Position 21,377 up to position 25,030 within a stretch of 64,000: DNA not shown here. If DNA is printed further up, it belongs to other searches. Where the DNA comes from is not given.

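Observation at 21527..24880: SF1 helicase fused to Vsr/DUF559-like endonuclease, last gene of the array and adjacent to tRNA-Gly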

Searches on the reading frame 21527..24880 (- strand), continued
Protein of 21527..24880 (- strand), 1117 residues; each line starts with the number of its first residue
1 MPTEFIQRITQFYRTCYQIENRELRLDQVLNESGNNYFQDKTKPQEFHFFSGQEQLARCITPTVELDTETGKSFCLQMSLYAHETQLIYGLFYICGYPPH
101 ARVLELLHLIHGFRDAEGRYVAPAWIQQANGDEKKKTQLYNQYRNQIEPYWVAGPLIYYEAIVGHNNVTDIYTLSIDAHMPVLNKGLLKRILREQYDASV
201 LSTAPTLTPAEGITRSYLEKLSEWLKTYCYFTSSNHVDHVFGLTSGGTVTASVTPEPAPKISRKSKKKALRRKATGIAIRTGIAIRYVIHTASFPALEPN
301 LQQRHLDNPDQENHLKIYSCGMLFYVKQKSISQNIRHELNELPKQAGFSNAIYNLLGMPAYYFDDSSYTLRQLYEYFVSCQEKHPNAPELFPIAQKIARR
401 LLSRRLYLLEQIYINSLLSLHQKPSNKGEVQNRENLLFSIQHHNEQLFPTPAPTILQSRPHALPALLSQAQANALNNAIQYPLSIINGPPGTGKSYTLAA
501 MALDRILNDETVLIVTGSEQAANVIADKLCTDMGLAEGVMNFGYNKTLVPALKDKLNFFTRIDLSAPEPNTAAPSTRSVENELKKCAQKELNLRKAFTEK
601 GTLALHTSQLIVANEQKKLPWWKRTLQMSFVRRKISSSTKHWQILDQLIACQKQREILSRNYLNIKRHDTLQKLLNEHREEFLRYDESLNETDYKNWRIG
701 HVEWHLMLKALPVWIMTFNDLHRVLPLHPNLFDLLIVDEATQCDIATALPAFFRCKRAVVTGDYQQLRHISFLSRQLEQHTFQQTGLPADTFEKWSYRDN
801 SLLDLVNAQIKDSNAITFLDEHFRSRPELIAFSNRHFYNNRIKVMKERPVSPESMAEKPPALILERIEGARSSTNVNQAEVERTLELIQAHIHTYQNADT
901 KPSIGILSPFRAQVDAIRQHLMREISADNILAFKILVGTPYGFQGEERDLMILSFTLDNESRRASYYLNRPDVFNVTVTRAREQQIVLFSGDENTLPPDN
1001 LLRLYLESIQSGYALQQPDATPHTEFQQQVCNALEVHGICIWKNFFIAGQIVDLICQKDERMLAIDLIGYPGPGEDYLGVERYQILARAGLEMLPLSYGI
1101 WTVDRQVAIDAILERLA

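Call 23: find_related_loci(query=A1, collection=genome_contigs, flank=10000)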
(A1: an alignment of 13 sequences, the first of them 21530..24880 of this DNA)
Query A1 (1117 aa) in genome_contigs; peptide patterns used: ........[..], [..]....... (x = any residue, [..] = any of these).
600 stretches matched a pattern (row limit reached: there are more); 279 encode a relative of the query (tblastn E <= 1e-3); the best 80 are kept; 80 distinct loci.
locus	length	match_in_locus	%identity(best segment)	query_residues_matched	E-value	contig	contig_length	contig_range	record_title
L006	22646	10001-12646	49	6-1101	0e+0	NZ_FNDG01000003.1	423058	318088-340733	Phytopseudomonas flavescens strain LMG 18387, whole genome shotgun sequence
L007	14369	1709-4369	50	6-1104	0e+0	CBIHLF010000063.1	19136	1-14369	MAG TPA_asm: uncultured Pseudomonas sp. isolate SRR17255012_binner12_Refined_20 genome assembly, contig: ERZ27337115.237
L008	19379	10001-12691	48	6-1116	0e+0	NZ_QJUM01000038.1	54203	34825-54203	Phytopseudomonas dryadis strain P26B NODE_38_length_54203_cov_74.505141, whole genome shotgun sequence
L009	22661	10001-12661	49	6-1104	0e+0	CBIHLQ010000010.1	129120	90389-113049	MAG TPA_asm: uncultured Pseudomonas sp. isolate SRR17255026_concoct_20 genome assembly, contig: ERZ27337135.10, whole ge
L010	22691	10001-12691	49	6-1116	0e+0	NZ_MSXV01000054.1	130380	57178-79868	Pseudomonas sp. PA15(2017) strain PA15 NODE_159_length_130262_cov_45.793171, whole genome shotgun sequence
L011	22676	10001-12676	49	12-1116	0e+0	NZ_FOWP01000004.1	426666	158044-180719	Ectopseudomonas composti strain CCUG 59231, whole genome shotgun sequence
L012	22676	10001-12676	49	12-1116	0e+0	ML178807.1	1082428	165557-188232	Pseudomonas sp. HS-2 genomic scaffold Scaffold3, whole genome shotgun sequence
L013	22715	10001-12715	48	1-1116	0e+0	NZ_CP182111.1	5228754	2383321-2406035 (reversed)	Pseudomonas sp. OHS18 chromosome, complete genome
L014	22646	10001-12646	49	6-1102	0e+0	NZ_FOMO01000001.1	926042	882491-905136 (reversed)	Phytopseudomonas straminea strain JCM 2783, whole genome shotgun sequence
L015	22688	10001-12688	49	7-1116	0e+0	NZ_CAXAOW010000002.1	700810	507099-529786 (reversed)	Pseudomonas sp. EA_35y_Pfl2_R5 isolate PseudoSSchier:R5 EA_35y_Pfl2_R5_NODE_2_length_700810_cov_63.758277, whole genome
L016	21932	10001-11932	40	463-1117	1e-149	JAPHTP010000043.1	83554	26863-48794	MAG: Kangiellaceae bacterium isolate N1M-Bin_9 c_000000857214, whole genome shotgun sequence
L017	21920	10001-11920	40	463-1113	1e-145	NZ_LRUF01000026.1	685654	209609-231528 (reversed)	Pseudoalteromonas arabiensis strain JCM 17292 PAARA_S26, whole genome shotgun sequence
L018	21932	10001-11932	40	463-1117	4e-145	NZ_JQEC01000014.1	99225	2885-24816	Colwellia psychrerythraea strain GAB14E ctg22, whole genome shotgun sequence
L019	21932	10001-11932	39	463-1117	2e-143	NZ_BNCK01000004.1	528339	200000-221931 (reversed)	Thalassotalea marina strain KCTC 42731 sequence04, whole genome shotgun sequence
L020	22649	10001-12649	40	9-1116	3e-142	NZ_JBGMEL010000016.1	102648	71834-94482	Microbulbifer echini strain JCM 30400 Scaffold16, whole genome shotgun sequence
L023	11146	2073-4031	39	453-1117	2e-139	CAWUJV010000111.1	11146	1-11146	MAG: uncultured Alteromonas sp. isolate SRR17458619_binner12_6_1705322967 genome assembly, contig: ERZ21854002.497, whol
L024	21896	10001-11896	39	467-1117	5e-137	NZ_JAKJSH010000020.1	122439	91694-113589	Photobacterium kasasachensis strain JAMM1827 JAMM1827_scaffold_16, whole genome shotgun sequence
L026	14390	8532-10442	38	460-1117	1e-136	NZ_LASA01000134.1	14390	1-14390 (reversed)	Endozoicomonas arenosclerae strain ab112 bacteriosponge_c105, whole genome shotgun sequence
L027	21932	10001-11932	38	463-1117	7e-135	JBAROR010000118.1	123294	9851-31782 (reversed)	MAG: Cognaticolwellia sp. isolate MFD12168_ilm_asm_bin13 k127_73716, whole genome shotgun sequence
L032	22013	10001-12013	36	445-1117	5e-129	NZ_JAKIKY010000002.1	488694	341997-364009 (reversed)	Shewanella aquimarina strain JCM 12193 contig00002, whole genome shotgun sequence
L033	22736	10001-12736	38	9-1117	3e-128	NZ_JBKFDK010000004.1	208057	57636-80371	Motilimonas sp. KMU-193 4, whole genome shotgun sequence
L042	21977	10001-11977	37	454-1117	6e-115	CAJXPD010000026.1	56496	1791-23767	MAG TPA_asm: uncultured Lewinella sp. isolate SRR3880209_bin.3_MetaBAT_v2.12.1_MAG genome assembly, contig: NODE_53_leng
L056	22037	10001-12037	33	444-1117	9e-107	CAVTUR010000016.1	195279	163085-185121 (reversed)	MAG: Blastocatellia bacterium isolate MFD04944.bin.3.75 genome assembly, contig: contig_33009, whole genome shotgun sequ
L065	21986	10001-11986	35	464-1117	8e-105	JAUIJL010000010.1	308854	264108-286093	MAG: Thermoanaerobaculia bacterium isolate Co_bin.310 NODE_339_length_308854_cov_5.124181, whole genome shotgun sequence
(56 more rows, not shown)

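Call 30: find_homologous_proteins(query=A1, max_evalue=1e-30)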
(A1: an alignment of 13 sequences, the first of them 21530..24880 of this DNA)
Query A1 (13 sequences) (1117 aa, profile of the alignment): 163 proteins with E <= 1e-30 among 8000 candidates; the best 120 are listed.
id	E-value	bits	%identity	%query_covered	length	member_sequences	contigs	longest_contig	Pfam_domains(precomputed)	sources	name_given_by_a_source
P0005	0.0e+0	1421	49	58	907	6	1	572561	PF13087.13,PF13086.13,PF13604.13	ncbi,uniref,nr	ncbi:DEAD/DEAH box helicase [Phytopseudomonas daroniae]|uniref:DEAD/DEAH box helicase n=1 Tax=Phytop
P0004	0.0e+0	1421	49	59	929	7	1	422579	PF13087.13,PF13086.13,PF13604.13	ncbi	-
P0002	0.0e+0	1412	49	60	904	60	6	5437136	PF13087.13,PF13086.13,PF13604.13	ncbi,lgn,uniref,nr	ncbi:AAA family ATPase [Pseudomonas fulva]|uniref:DEAD/DEAH box helicase n=1 Tax=Pseudomonas fulva T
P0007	0.0e+0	1379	49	60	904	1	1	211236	PF13087.13,PF13086.13,PF13604.13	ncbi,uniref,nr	ncbi:DEAD/DEAH box helicase [Pseudomonas sp. PA27(2017)]|uniref:DEAD/DEAH box helicase n=1 Tax=Pseud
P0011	0.0e+0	1378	47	59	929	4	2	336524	PF13087.13,PF13086.13,PF13604.13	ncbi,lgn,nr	ncbi:ATP-binding protein [Pseudomonas mendocina]|nr:ATP-binding protein [Pseudomonas mendocina]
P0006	0.0e+0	1378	48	60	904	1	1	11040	PF13087.13,PF13086.13,PF13604.13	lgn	-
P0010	0.0e+0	1375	45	58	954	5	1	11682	PF13087.13,PF13086.13,PF13604.13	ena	-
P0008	0.0e+0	1319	49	58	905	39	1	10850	PF13087.13,PF13086.13,PF13604.13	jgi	-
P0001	0.0e+0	1299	97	100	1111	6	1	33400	PF13087.13,PF13086.13,PF13604.13,PF13245.13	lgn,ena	-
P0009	0.0e+0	1263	49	59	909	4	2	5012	PF13087.13,PF13086.13,PF13604.13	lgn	-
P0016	0.0e+0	1232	35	60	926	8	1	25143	PF13087.13,PF13086.13,PF13604.13,PF13245.13,PF18741.8,PF02562.23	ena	-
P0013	0.0e+0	1231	36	59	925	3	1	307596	PF13087.13,PF13086.13,PF13604.13,PF13245.13,PF18741.8,PF02562.23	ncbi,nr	ncbi:AAA domain-containing protein [Verrucomicrobiales bacterium BCK34]|nr:AAA domain-containing pro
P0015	0.0e+0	1207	35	58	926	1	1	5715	PF13087.13,PF13086.13,PF13604.13,PF13245.13,PF18741.8,PF02562.23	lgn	-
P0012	0.0e+0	1195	34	59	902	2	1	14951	PF13087.13,PF13086.13,PF00270.36,PF01443.25,PF13604.13,PF13245.13,PF00580.28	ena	-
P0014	0.0e+0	1133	37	57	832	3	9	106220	PF13087.13,PF13086.13,PF13604.13,PF13245.13,PF18741.8,PF02562.23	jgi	-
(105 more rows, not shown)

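Call 38: search_protein_families(library=padloc, alignment_id=A2, max_evalue=0.00001)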
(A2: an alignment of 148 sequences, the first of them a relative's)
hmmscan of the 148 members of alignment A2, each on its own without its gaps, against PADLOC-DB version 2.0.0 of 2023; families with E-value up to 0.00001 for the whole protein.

A. member 1, L001:9518-9907:+ (129 aa): 0 families

B. families by the number of members that match (of 148 scanned): 138 families (the first 25 are shown)
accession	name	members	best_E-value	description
PDLC03924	MkoC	8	6e-10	-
PDLC02614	DrmC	7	2.5e-11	DrmC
PDLC03922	MkoB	7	3.9e-07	-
PDLC00758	Effector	4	2.7e-08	Phospholipase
PDLC00757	Effector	4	1.2e-07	Phospholipase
PDLC00755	Effector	4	2.5e-06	Phospholipase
PDLC02609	DrmC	3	1.1e-06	DrmC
PDLC02870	DpdF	2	4.1e-138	DpdF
PDLC03928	PsyrT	2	8.4e-103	-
PDLC04135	mad3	2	2.6e-28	mads_3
PDLC02980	AriA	2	4.9e-17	-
PDLC02707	PbeA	2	1.7e-13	PbeA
PDLC02335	AbiLi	2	3.1e-11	AbiLi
PDLC03878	NsnB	2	1.5e-09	-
PDLC02914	ATPase-Toprim_I-B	2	2.8e-08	-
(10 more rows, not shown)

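Call 39: search_protein_families(library=pfam, alignment_id=A2, max_evalue=0.00001)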
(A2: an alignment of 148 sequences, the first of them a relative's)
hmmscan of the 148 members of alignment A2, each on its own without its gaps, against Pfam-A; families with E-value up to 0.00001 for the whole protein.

A. member 1, L001:9518-9907:+ (129 aa): 1 family
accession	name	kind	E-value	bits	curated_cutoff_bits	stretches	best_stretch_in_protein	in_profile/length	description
PF00072.30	Response_reg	-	1.6e-22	80.2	30.2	1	5-117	1-110/111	Response regulator receiver domain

B. families by the number of members that match (of 148 scanned): 160 families (the first 25 are shown)
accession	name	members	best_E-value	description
PF13091.12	PLDc_2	7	4.6e-31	PLD-like domain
PF07894.18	SACK1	5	4.7e-08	Scaffolding anchor of CK1 domain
PF07690.21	MFS_1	4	2.3e-57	Major Facilitator Superfamily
PF01734.28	Patatin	4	2.1e-37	Patatin-like phospholipase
PF00072.30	Response_reg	4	4.4e-23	Response regulator receiver domain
PF01103.29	Omp85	4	6.8e-13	Omp85 superfamily domain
PF00128.31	Alpha-amylase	3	5.8e-10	Alpha amylase, catalytic domain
PF07244.20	POTRA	3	1.1e-06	Surface antigen variable number repeat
PF00144.29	Beta-lactamase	2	1.7e-62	Beta-lactamase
PF05816.16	TelA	2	3.6e-60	Toxic anion resistance protein (TelA)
PF00271.37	Helicase_C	2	8.8e-25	Helicase conserved C-terminal domain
PF12146.15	Hydrolase_4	2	3.1e-21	Serine aminopeptidase, S33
PF13304.12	AAA_21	2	7e-19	AAA domain, putative AbiEii toxin, Type IV TA system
PF13437.12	HlyD_3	2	9.8e-16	HlyD family secretion protein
PF16576.10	HlyD_D23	2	2e-14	Barrel-sandwich domain of CusB or HlyD membrane-fusion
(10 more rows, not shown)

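Call 83: search_dna_similar(query=P0002, collection=plasmids, mode=protein, max_rows=12, max_evalue=1e-10)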
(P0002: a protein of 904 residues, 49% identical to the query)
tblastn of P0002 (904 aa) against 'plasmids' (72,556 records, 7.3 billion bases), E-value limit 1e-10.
Records with a match: 278; places in all: 278; records where one place covers at least 80% of the query: 1.
Best place of each record, by identity: <60% 278.
By first word of the organism name: Ralstonia 103; Klebsiella 32; Acinetobacter 23; Rhizobium 18; Raoultella 10; Nostoc 7; Variovorax 5; Vibrio 5; Paracoccus 4; Thioclava 4; and 46 more.
By predicted mobility (MOB-suite, as given by PLSDB): non-mobilizable 124; mobilizable 124; conjugative 30.
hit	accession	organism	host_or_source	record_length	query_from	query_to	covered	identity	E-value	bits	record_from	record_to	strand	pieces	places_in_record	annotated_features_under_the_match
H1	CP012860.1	Persicobacter sp. JZB09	cell culture,soil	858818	81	904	91%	29.0%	3e-91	325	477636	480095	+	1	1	record has no annotation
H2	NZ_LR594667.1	Variovorax sp. SRS16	linuron-contaminated soil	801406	504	904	44%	29.3%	2e-18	99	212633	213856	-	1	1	AAA domain-containing protein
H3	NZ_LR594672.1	Variovorax sp. PBL-E5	linuron-contaminated soil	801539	504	904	44%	29.3%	2e-18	99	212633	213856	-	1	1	AAA domain-containing protein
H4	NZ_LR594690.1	Variovorax sp. WDL1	linuron-contaminated soil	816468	504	904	44%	29.3%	2e-18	99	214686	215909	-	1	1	AAA domain-containing protein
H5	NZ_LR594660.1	Variovorax sp. PBL-H6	linuron-contaminated soil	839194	504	904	44%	29.3%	2e-18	99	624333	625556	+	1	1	AAA domain-containing protein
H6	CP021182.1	Rhizorhabdus wittichii DC-6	activated sludge of a wastewater ...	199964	501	881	42%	29.4%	8e-19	100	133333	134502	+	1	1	hypothetical protein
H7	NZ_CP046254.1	Sphingobium sp. CAP-1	cell culture,activated sludge of ...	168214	501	881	42%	29.4%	1e-18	100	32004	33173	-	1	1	DUF3320 domain-containing protein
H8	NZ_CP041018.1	Sphingobium fuliginis ATCC 27551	cell culture,Water of rice field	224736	501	881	42%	29.4%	1e-18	100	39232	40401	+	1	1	DUF3320 domain-containing protein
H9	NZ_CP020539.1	Sphingobium herbicidovorans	cell culture,soil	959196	501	881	42%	29.1%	9e-19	100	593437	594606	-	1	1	DUF3320 domain-containing protein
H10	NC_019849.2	Sinorhizobium meliloti GR4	-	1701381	501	855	39%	31.2%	2e-32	144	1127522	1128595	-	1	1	none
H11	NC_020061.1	Rhizobium tropici CIAT 899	Phaseolus vulgaris root nodule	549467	507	855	39%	31.5%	4e-32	143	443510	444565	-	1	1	AAA domain-containing protein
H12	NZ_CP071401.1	Rhizobium leguminosarum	lentil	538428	501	855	39%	30.4%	1e-31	142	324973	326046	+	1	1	AAA domain-containing protein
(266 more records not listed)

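Call 84: search_dna_similar(query=P0002, collection=phages, mode=protein, max_rows=8, max_evalue=1e-10)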
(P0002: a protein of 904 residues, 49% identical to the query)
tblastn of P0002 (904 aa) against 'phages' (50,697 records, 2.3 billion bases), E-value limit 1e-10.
Records with a match: 1; places in all: 1; records where one place covers at least 80% of the query: 0.
Best place of each record, by identity: <60% 1.
By first word of the organism name: Bacteriophage 1.
By host as written in the record: - 1.
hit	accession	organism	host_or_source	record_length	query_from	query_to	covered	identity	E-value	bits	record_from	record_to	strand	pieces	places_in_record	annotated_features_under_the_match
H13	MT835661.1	Bacteriophage sp.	human fecal samples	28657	438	773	37%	25.4%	7e-18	96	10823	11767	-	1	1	record has no annotation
